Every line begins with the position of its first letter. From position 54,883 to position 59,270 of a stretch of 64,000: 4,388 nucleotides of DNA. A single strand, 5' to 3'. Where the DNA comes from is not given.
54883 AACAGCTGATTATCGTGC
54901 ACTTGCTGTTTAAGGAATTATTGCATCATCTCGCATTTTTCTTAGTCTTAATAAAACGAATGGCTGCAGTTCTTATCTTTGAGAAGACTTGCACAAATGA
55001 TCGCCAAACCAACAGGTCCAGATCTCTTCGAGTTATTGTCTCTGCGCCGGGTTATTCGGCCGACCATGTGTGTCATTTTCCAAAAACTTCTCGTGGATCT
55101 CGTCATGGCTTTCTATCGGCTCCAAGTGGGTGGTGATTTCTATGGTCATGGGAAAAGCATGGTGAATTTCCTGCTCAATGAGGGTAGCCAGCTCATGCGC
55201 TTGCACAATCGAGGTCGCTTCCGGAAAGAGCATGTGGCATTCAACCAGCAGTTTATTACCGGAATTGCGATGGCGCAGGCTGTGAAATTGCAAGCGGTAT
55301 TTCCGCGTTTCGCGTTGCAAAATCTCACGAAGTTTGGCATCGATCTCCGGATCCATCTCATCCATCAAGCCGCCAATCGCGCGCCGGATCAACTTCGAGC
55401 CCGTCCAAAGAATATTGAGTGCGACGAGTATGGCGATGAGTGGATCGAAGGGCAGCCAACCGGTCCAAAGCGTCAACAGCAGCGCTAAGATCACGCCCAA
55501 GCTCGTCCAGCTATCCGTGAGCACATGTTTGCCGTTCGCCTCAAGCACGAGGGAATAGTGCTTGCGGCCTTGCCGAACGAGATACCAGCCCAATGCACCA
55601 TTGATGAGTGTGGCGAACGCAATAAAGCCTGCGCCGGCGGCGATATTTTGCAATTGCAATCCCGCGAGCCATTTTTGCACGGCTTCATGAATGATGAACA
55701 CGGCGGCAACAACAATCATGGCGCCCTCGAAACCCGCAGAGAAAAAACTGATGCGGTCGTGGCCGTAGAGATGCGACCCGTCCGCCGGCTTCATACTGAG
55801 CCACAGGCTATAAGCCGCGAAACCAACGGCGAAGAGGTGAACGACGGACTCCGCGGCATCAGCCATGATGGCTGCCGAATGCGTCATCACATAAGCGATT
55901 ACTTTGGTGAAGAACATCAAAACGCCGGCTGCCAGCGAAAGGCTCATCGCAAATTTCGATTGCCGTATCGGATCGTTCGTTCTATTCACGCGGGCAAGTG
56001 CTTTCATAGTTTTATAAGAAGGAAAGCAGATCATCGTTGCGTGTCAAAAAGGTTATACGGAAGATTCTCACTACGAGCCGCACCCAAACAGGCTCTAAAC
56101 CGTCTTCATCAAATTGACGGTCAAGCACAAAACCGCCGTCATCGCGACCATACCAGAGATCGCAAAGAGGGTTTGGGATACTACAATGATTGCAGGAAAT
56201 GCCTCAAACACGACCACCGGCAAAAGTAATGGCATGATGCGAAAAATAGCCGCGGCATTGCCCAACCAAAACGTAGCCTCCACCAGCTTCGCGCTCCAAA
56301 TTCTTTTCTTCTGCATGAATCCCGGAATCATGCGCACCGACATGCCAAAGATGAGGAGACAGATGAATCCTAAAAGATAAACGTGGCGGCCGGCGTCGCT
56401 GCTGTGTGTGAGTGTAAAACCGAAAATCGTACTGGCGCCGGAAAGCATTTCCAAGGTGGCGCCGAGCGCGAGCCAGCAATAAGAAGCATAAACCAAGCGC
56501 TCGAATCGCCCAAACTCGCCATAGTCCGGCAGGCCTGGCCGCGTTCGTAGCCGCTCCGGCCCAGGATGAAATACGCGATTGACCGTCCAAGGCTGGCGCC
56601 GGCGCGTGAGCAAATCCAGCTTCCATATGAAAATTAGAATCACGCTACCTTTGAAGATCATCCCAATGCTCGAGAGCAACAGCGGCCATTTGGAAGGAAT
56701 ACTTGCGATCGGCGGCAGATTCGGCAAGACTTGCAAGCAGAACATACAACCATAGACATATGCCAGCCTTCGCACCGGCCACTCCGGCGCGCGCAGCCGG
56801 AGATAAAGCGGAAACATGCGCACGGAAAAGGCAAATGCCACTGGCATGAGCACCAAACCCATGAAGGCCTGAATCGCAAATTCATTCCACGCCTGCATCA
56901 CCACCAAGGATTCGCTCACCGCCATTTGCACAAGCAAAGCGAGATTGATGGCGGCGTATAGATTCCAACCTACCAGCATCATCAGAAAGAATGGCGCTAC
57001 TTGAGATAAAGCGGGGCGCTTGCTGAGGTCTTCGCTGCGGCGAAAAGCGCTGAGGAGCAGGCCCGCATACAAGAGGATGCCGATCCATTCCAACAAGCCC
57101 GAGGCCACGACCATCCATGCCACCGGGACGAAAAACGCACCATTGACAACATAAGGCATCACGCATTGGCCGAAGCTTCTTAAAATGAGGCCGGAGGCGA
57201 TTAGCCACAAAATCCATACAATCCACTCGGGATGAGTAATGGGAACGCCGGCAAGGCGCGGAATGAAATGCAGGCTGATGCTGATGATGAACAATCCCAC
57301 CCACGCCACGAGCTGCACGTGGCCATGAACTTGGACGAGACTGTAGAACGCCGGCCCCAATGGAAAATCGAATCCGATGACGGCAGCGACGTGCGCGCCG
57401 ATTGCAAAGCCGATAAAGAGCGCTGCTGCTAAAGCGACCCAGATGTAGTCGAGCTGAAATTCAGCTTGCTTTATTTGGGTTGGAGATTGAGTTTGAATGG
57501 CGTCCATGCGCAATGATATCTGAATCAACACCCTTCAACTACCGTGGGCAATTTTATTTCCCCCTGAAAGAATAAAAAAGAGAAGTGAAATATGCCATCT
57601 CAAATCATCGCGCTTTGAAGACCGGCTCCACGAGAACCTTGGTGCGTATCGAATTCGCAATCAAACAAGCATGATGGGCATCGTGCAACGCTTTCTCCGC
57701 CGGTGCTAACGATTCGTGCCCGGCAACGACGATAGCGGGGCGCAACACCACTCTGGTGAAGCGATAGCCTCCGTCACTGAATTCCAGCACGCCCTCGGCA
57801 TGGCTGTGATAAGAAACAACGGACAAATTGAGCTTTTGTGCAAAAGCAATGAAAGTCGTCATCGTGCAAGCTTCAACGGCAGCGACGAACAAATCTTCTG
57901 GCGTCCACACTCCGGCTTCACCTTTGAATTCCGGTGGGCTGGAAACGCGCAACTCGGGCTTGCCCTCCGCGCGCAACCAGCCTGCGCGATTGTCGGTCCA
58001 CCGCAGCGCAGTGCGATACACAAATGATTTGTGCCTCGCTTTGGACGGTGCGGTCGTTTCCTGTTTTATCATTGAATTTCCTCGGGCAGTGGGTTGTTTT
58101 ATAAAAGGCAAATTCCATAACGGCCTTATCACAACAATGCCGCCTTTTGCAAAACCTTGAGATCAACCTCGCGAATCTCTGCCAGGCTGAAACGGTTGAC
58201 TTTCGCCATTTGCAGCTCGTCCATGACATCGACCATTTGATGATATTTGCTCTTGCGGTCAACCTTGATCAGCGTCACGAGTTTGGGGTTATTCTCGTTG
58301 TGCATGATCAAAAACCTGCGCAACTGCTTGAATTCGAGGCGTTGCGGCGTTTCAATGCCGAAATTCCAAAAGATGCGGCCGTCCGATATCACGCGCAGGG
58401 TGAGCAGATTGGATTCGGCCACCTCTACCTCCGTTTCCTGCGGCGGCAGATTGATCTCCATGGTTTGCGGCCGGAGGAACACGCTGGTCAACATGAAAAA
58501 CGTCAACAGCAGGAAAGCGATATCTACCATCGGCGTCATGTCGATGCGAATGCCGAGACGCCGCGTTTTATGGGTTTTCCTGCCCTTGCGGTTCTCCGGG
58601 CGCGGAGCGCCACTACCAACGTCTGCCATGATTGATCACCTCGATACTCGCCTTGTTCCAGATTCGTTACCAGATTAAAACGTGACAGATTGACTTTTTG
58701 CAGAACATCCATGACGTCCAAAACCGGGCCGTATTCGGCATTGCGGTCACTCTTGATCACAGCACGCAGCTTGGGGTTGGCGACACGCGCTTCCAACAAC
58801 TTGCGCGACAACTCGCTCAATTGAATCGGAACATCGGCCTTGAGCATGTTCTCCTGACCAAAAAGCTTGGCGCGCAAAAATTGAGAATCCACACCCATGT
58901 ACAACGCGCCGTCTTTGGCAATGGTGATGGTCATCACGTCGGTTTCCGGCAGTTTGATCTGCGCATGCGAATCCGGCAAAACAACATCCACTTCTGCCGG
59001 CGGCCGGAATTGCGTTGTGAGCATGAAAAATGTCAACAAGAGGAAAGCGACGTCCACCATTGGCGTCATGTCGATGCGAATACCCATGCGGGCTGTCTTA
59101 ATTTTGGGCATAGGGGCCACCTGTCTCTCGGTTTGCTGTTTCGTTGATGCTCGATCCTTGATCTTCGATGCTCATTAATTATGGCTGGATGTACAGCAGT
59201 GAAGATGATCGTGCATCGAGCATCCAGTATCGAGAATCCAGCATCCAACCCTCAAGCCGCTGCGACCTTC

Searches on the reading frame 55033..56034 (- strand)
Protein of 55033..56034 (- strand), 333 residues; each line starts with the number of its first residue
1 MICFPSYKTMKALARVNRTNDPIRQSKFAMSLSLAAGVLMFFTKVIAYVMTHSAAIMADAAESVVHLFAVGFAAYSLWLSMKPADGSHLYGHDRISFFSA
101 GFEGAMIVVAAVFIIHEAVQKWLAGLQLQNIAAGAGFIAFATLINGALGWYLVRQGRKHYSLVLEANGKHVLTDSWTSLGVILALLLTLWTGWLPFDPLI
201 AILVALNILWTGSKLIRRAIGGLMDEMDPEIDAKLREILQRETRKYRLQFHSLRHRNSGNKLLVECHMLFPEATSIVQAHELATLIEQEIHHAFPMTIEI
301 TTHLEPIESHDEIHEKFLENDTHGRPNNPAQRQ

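Call 7: search_protein_families(library=pfam, proteins=[window:55033-56034:-], max_evalue=0.001)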
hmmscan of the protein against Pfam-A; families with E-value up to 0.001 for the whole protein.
window:55033-56034:- (333 aa): 2 families
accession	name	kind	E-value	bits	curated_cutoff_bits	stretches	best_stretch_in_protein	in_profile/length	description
PF01545.26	Cation_efflux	-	1.2e-37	130.1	26.6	1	32-224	3-198/198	Cation efflux family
PF16916.11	ZT_dimer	-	8.9e-15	54.9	26.7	1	229-306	3-77/78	Dimerisation domain of Zinc Transporter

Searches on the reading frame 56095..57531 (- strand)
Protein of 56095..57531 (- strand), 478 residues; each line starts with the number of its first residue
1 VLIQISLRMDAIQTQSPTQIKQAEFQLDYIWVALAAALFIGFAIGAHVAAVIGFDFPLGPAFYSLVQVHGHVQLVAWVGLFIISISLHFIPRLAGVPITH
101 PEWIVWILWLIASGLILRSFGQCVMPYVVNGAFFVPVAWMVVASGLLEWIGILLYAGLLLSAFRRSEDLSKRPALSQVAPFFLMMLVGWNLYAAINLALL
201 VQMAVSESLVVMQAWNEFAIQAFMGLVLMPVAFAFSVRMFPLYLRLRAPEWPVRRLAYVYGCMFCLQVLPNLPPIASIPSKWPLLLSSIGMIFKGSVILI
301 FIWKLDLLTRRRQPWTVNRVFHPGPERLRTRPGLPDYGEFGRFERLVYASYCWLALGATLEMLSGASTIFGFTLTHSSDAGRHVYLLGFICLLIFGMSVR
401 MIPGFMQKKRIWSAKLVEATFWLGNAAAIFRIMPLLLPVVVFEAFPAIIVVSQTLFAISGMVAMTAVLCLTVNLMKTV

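Call 7: search_protein_families(library=pfam, proteins=[window:56095-57531:-], max_evalue=0.001)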
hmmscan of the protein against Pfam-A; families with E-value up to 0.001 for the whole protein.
window:56095-57531:- (478 aa): 1 family
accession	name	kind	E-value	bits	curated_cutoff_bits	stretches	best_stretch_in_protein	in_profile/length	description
PF00115.25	COX1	-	9.4e-05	21.9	34.8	0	383-436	348-399/436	Cytochrome C and Quinol oxidase polypeptide I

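Call 76: search_protein_families(library=ncbifam, proteins=[window:56095-57531:-], max_evalue=0.001)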
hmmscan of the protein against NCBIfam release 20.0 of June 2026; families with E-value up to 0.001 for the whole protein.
window:56095-57531:- (478 aa): 1 family
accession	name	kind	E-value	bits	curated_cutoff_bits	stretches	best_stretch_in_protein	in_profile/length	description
NF011053.0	PRK14485.1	subfamily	0.00053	18.3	1080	1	382-437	347-401/716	putative bifunctional cbb3-type cytochrome c oxidase subunit I/II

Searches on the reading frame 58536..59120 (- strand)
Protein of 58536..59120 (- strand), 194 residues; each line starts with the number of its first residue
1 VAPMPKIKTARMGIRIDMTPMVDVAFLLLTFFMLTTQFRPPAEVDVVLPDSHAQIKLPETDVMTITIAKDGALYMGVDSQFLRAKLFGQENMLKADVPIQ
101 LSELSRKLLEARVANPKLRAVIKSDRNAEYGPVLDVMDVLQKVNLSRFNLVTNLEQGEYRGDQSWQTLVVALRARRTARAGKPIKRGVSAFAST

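Call 59: search_protein_families(library=pfam, proteins=[window:58536-59120:-], max_evalue=0.001)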
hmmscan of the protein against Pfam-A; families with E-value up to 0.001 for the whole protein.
window:58536-59120:- (194 aa): 1 family
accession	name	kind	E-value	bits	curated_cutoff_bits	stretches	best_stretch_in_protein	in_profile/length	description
PF02472.21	ExbD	-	9.6e-29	100.5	25.4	1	13-153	5-126/128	Biopolymer transport protein ExbD/TolR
